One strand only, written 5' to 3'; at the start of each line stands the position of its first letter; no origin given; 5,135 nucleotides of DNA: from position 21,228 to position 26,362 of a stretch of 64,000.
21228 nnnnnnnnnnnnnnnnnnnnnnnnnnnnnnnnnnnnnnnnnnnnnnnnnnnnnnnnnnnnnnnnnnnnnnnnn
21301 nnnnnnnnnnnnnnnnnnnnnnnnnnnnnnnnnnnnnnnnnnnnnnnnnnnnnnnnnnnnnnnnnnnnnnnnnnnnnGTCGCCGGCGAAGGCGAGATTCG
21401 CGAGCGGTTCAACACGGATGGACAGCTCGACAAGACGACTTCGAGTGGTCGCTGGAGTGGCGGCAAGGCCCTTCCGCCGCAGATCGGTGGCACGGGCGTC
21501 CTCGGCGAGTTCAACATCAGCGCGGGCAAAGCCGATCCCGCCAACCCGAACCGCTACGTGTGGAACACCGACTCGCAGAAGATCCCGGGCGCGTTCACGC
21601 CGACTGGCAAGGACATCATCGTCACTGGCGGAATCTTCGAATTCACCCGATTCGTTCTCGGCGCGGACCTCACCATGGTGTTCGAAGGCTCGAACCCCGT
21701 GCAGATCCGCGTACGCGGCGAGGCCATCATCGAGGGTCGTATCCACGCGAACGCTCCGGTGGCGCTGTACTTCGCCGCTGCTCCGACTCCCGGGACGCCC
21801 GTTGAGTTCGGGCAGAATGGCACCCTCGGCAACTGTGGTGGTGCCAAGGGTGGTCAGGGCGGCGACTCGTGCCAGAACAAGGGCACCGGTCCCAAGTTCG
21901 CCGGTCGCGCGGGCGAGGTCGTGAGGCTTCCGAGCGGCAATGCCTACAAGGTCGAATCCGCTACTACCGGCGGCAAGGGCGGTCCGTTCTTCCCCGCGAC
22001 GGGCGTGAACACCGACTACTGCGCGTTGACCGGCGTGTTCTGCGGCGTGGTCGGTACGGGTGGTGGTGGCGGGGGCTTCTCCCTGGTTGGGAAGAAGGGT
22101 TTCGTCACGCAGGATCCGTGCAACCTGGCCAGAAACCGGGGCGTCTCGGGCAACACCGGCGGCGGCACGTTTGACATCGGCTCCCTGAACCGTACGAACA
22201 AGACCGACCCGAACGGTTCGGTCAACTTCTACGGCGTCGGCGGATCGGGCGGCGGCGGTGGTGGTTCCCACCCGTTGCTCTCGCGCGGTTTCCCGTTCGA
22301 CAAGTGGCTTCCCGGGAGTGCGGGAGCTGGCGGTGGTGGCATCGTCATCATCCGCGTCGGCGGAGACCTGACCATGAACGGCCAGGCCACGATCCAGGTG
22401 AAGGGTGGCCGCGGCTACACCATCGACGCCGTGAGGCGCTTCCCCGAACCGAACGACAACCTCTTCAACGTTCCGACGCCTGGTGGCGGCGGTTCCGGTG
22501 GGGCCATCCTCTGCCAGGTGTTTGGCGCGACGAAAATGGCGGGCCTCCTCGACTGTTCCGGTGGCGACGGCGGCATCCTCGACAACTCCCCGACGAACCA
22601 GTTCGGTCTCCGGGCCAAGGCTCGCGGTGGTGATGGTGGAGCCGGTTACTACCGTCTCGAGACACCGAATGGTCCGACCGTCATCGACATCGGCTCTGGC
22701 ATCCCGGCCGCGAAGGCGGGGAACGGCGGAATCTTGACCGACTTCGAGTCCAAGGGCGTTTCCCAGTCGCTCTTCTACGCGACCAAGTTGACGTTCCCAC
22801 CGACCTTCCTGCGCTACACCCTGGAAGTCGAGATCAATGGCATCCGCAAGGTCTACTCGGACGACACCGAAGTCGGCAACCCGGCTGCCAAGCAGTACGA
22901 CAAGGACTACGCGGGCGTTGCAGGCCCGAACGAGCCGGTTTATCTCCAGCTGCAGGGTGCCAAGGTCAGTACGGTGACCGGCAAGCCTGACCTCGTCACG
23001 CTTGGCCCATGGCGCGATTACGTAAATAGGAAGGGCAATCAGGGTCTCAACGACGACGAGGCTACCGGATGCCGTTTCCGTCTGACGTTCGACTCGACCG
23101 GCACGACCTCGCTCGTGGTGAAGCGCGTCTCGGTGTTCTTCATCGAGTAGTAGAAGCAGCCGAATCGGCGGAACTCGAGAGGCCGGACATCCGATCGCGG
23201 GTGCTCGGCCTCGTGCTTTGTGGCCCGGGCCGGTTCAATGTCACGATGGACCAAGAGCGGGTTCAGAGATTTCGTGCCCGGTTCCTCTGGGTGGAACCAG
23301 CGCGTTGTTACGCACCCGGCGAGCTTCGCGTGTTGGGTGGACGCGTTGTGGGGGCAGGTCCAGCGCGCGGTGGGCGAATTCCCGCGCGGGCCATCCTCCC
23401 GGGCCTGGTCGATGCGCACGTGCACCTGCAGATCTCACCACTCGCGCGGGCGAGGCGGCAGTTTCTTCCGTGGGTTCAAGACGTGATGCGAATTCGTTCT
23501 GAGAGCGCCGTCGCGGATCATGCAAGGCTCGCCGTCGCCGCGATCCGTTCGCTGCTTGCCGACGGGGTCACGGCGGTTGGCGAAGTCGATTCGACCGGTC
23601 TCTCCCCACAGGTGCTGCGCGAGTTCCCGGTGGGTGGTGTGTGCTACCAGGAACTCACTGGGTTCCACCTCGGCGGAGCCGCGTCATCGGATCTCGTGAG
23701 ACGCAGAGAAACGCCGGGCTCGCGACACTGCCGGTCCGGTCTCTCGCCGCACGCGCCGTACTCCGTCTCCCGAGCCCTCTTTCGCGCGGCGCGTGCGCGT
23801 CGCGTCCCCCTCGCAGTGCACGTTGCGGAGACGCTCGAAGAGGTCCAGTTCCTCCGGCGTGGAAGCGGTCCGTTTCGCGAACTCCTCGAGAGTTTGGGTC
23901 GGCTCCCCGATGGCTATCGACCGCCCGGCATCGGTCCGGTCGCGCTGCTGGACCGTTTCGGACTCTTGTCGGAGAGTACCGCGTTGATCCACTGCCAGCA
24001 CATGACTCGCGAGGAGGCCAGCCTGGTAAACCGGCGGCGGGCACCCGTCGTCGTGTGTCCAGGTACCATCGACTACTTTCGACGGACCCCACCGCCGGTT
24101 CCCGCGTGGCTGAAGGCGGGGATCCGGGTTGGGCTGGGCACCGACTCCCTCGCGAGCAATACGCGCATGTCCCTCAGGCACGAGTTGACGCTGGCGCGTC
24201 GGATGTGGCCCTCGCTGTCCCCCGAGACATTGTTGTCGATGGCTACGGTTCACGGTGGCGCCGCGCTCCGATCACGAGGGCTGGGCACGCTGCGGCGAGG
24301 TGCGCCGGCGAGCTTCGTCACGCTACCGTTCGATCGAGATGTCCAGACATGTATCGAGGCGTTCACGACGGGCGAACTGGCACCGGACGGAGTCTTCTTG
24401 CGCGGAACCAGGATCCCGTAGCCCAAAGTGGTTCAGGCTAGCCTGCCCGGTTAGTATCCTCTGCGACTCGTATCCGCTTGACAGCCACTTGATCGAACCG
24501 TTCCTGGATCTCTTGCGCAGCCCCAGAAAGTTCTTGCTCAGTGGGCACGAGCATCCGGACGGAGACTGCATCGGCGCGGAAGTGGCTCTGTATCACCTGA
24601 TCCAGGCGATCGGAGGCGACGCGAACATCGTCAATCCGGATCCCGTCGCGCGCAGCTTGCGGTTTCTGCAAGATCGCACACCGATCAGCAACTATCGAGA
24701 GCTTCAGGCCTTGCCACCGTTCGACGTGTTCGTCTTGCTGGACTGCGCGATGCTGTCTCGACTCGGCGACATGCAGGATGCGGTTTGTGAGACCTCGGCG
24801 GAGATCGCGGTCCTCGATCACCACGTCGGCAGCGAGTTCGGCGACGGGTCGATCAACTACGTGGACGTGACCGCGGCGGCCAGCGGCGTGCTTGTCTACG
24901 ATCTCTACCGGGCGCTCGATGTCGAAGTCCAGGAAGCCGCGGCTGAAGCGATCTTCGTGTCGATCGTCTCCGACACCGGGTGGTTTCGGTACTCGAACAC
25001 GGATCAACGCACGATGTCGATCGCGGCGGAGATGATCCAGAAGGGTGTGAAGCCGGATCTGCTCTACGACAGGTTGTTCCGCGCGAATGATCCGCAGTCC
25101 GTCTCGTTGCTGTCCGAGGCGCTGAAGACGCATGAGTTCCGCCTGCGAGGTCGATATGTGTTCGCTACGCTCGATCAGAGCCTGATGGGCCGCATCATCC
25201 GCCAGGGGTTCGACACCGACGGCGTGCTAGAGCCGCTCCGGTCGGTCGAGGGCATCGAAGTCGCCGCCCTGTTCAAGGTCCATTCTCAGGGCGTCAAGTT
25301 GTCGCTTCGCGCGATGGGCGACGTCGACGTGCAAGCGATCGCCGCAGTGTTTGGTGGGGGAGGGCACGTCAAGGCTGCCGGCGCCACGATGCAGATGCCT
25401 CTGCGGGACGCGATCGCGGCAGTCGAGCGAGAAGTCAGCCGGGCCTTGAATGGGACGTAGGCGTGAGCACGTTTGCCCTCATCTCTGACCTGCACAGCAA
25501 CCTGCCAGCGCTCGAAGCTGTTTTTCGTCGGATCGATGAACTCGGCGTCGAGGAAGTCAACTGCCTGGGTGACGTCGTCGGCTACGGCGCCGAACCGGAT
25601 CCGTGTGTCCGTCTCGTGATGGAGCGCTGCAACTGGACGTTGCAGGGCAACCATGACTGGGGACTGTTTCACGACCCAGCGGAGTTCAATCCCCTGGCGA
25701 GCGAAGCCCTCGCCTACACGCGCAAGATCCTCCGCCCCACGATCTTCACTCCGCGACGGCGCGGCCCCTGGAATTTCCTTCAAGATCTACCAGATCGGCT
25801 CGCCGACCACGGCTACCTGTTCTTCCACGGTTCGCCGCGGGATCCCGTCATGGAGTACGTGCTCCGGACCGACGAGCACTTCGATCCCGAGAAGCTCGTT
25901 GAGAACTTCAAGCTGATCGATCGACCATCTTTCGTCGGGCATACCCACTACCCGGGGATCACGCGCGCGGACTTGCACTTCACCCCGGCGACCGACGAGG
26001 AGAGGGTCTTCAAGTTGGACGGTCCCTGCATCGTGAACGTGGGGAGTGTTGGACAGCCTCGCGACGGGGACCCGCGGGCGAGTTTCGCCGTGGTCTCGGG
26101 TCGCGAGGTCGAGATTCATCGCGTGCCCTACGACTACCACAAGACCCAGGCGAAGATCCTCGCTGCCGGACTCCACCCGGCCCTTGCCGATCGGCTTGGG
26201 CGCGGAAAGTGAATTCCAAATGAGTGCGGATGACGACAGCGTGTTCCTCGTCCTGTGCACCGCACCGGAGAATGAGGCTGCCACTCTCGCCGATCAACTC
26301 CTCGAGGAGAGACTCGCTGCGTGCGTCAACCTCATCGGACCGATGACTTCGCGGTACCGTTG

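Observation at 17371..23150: Tandem pair of giant glycine-rich lipoproteins with a shared Cys motif, an uncharacterised surface-protein family next to the pilus locus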

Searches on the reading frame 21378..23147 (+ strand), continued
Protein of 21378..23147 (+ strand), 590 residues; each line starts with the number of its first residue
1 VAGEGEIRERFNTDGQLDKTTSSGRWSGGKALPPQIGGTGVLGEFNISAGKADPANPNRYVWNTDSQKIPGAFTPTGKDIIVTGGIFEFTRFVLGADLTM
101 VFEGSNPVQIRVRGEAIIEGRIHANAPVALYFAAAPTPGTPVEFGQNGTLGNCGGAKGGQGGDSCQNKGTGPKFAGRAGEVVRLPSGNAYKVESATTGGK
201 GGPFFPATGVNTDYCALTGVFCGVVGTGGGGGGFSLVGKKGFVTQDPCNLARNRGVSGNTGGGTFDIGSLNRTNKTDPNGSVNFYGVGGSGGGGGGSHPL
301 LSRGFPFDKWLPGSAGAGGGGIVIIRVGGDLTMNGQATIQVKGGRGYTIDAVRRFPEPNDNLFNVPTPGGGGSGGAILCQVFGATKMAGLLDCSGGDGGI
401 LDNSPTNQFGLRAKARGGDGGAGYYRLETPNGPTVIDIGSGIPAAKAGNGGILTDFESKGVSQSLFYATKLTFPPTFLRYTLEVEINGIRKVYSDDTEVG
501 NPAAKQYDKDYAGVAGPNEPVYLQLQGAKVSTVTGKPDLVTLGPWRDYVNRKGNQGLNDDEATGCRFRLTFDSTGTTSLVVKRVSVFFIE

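Call 78: find_encoding_contigs(protein=P0189, flank=10000, max_places=1)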
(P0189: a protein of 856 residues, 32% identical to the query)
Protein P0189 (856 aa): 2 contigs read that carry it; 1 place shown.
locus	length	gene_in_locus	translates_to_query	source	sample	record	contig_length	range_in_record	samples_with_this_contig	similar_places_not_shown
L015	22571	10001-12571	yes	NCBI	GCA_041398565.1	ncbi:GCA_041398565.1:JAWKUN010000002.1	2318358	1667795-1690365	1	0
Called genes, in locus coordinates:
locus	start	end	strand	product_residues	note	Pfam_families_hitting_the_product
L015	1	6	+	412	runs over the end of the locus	PF28597:T2SSF_N, PF00482:T2SSF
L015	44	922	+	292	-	-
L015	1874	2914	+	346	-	PF13641:Glyco_tranf_2_3 (weak), PF00535:Glycos_transf_2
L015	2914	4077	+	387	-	PF13439:Glyco_transf_4 (weak), PF13692:Glyco_trans_1_4, PF13524:Glyco_trans_1_2 (weak)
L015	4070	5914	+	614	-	PF13428:TPR_14 (faint), PF13432:TPR_16 (faint), PF07719:TPR_2 (faint)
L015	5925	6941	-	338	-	PF13646:HEAT_2 (faint)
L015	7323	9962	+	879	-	PF13205:Big_5 (faint)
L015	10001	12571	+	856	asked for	PF13205:Big_5 (weak)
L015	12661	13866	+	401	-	PF01979:Amidohydro_1, PF07969:Amidohydro_3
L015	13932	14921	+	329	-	PF01368:DHH, PF02272:DHHA1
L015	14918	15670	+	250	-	PF00149:Metallophos, PF12850:Metallophos_2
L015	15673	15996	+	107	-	PF03091:CutA1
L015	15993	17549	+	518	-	PF00939:Na_sulph_symp, PF03600:CitMHS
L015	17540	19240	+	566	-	-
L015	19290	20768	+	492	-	-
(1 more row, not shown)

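Call 79: find_encoding_contigs(protein=P0212, flank=10000, max_places=1)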
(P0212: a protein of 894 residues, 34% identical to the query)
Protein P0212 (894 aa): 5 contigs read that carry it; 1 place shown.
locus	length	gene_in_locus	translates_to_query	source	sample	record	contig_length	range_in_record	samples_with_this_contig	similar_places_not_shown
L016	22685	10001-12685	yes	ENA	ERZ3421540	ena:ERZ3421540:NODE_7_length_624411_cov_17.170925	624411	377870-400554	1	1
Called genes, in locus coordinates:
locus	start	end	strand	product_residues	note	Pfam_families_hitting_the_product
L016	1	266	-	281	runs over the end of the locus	-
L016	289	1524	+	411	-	-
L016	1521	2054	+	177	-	PF00994:MoCF_biosynth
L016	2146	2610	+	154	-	PF16155:PnbB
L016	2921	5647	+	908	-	PF13205:Big_5 (faint)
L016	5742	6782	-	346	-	-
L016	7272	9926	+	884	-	PF13205:Big_5 (faint)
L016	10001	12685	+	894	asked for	PF13205:Big_5 (faint)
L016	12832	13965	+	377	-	PF01979:Amidohydro_1, PF07969:Amidohydro_3 (faint)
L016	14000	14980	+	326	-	PF01368:DHH, PF02272:DHHA1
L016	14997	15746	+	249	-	PF00149:Metallophos, PF12850:Metallophos_2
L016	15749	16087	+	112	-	PF03091:CutA1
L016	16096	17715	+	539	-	PF00939:Na_sulph_symp, PF03600:CitMHS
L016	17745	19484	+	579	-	PF13231:PMT_2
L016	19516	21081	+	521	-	-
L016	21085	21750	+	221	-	PF13367:PrsW-protease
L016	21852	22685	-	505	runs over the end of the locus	PF13541:ChlI, PF01078:Mg_chelatase, PF00493:MCM (faint), PF07728:AAA_5 (faint), PF13335:Mg_chelatase_C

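Call 80: find_encoding_contigs(protein=P0203, flank=10000, max_places=1)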
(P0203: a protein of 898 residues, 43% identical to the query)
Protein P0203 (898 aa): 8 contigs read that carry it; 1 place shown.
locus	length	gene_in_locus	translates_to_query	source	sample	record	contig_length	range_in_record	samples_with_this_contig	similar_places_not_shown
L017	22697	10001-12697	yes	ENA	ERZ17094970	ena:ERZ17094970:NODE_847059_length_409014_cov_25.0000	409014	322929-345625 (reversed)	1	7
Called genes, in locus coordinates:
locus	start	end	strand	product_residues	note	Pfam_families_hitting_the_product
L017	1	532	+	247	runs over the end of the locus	PF07963:N_methyl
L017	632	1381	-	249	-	PF01026:TatD_DNase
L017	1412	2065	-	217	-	PF08713:DNA_alkylation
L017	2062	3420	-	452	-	PF00291:PALP, PF00571:CBS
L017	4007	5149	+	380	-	-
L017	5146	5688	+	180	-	PF00994:MoCF_biosynth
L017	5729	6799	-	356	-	PF13646:HEAT_2 (faint)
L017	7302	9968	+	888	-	PF13205:Big_5 (faint)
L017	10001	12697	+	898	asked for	PF13205:Big_5 (faint)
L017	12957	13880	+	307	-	PF01368:DHH (weak), PF02272:DHHA1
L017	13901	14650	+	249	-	PF00149:Metallophos, PF12850:Metallophos_2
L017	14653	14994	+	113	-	PF03091:CutA1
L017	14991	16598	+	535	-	PF00939:Na_sulph_symp, PF03600:CitMHS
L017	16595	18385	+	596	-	PF13231:PMT_2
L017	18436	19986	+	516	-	-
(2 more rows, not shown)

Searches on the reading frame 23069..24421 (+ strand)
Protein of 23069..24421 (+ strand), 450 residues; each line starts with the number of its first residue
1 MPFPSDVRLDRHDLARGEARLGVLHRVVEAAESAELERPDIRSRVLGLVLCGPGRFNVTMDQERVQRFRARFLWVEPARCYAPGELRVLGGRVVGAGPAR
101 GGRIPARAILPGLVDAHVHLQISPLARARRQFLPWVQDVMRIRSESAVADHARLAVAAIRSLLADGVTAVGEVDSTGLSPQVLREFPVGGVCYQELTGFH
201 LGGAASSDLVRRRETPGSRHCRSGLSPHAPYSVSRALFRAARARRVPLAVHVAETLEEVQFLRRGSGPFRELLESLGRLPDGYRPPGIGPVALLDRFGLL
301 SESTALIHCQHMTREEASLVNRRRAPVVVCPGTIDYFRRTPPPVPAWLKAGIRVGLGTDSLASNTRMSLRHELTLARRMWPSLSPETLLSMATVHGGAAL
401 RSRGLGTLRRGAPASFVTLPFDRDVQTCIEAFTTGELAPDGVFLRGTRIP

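Call 8: search_protein_families(library=pfam, proteins=[window:23069-24421:+], max_evalue=0.001)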
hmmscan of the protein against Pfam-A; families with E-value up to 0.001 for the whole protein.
window:23069-24421:+ (450 aa): 2 families
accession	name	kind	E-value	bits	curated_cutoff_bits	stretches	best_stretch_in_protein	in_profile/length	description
PF01979.26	Amidohydro_1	-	2e-26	93.5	25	1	109-446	2-342/345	Amidohydrolase family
PF07969.17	Amidohydro_3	-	2.6e-08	34.2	29.7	1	306-423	310-448/472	Amidohydrolase family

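Call 73: search_protein_families(library=ncbifam, proteins=[window:23246-24421:+], max_evalue=0.00001)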
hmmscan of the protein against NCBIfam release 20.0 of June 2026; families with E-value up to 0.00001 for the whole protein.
window:23246-24421:+ (391 aa): 22 families
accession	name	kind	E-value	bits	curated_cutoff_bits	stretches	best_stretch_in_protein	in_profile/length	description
NF006269.1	PRK08418.1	equivalog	2.2e-29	102.4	320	1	49-369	55-383/408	aminofutalosine deaminase family hydrolase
NF006681.0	PRK09229.1-2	equivalog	3.1e-25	88.8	362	1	228-363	250-389/451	formimidoylglutamate deiminase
NF006549.0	PRK09045.1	equivalog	7.7e-21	74.2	540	1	161-363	187-381/444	TRZ/ATZ family hydrolase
NF006055.0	PRK08203.1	equivalog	4.2e-19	68.4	532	1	228-362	252-392/455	8-oxoguanine deaminase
TIGR02967.1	guan_deamin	equivalog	3e-16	59.4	375.4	1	234-361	230-361/401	guanine deaminase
NF005557.0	PRK07228.1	equivalog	9.3e-15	54.3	522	1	232-364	238-378/445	5'-deoxyadenosine deaminase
NF006252.0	PRK08393.1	equivalog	1.2e-14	54.1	617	1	166-365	178-367/424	N-ethylammeline chlorohydrolase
NF006679.0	PRK09228.1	subfamily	2.5e-14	52.9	351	1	235-362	256-387/433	guanine deaminase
TIGR02022.1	hutF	equivalog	6.3e-14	51.5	413.05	1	230-364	252-396/455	formimidoylglutamate deiminase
NF004701.0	PRK06038.1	equivalog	7e-13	48.1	609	1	228-361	227-366/432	N-ethylammeline chlorohydrolase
NF005552.0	PRK07213.1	equivalog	3e-12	46.1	294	1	246-359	237-348/382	chlorohydrolase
NF006684.0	PRK09229.1-5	equivalog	5.6e-11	41.9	525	1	231-361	253-393/456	formimidoylglutamate deiminase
NF004801.0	PRK06151.1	subfamily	1.6e-10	40.5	416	1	228-363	257-404/491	chlorohydrolase family protein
NF005211.0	PRK06687.1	equivalog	2.9e-10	39.5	703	1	50-313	56-316/419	TRZ/ATZ family protein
TIGR01224.1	hutI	equivalog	5.7e-10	38.6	298.15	1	245-362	235-353/377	imidazolonepropionase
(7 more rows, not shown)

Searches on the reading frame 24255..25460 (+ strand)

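Call 8: search_protein_families(library=pfam, proteins=[window:24255-25460:+], max_evalue=0.001)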
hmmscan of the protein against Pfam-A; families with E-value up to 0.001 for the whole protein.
window:24255-25460:+ (401 aa): 2 families
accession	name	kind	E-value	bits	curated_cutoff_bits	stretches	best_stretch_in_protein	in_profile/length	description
PF01368.27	DHH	-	3e-14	53.8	28.1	1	93-235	2-123/125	DHH family, N-terminal domain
PF02272.25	DHHA1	-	6e-09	36.7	25.9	1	324-394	21-100/102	DHHA1 domain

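Call 73: search_protein_families(library=ncbifam, proteins=[window:24255-25460:+], max_evalue=0.00001)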
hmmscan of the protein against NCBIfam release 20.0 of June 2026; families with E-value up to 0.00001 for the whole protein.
window:24255-25460:+ (401 aa): 4 families
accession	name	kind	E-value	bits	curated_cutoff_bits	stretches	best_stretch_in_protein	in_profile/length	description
NF053633.1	OlncasPapPhNrnA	equivalog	1.9e-25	89.5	350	1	97-381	23-300/317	bifunctional oligoribonuclease/PAP phosphatase NrnA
NF041569.1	A-tRNAntase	equivalog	1.1e-15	57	1440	1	97-380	6-286/880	A-adding tRNA nucleotidyltransferase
NF011110.0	PRK14538.1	equivalog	1.8e-12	46.3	707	1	84-379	361-662/838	putative bifunctional signaling protein/50S ribosomal protein L9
NF003877.0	PRK05427.1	equivalog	2.8e-10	40.1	283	1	92-262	3-170/308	manganese-dependent inorganic pyrophosphatase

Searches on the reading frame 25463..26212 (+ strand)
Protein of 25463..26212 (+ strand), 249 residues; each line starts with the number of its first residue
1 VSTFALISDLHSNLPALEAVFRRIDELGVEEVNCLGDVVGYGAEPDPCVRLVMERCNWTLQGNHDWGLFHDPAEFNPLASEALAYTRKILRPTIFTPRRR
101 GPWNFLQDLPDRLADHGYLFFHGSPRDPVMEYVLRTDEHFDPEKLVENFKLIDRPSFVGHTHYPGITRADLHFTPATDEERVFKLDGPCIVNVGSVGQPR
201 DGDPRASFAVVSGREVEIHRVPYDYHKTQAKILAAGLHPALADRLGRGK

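Call 8: search_protein_families(library=pfam, proteins=[window:25463-26212:+], max_evalue=0.001)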
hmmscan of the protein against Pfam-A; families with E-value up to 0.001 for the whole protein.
window:25463-26212:+ (249 aa): 1 family
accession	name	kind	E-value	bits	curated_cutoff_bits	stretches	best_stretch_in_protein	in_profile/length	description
PF12850.12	Metallophos_2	-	1e-13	52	27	1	4-212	3-150/154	Calcineurin-like phosphoesterase superfamily domain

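Call 73: search_protein_families(library=ncbifam, proteins=[window:25463-26212:+], max_evalue=0.00001)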
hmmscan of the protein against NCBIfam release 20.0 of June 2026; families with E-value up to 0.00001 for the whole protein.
window:25463-26212:+ (249 aa): 1 family
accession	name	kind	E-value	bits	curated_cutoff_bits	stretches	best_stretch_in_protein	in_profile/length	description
NF006988.0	PRK09453.1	equivalog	7.3e-07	29.2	117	0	5-43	4-42/183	phosphodiesterase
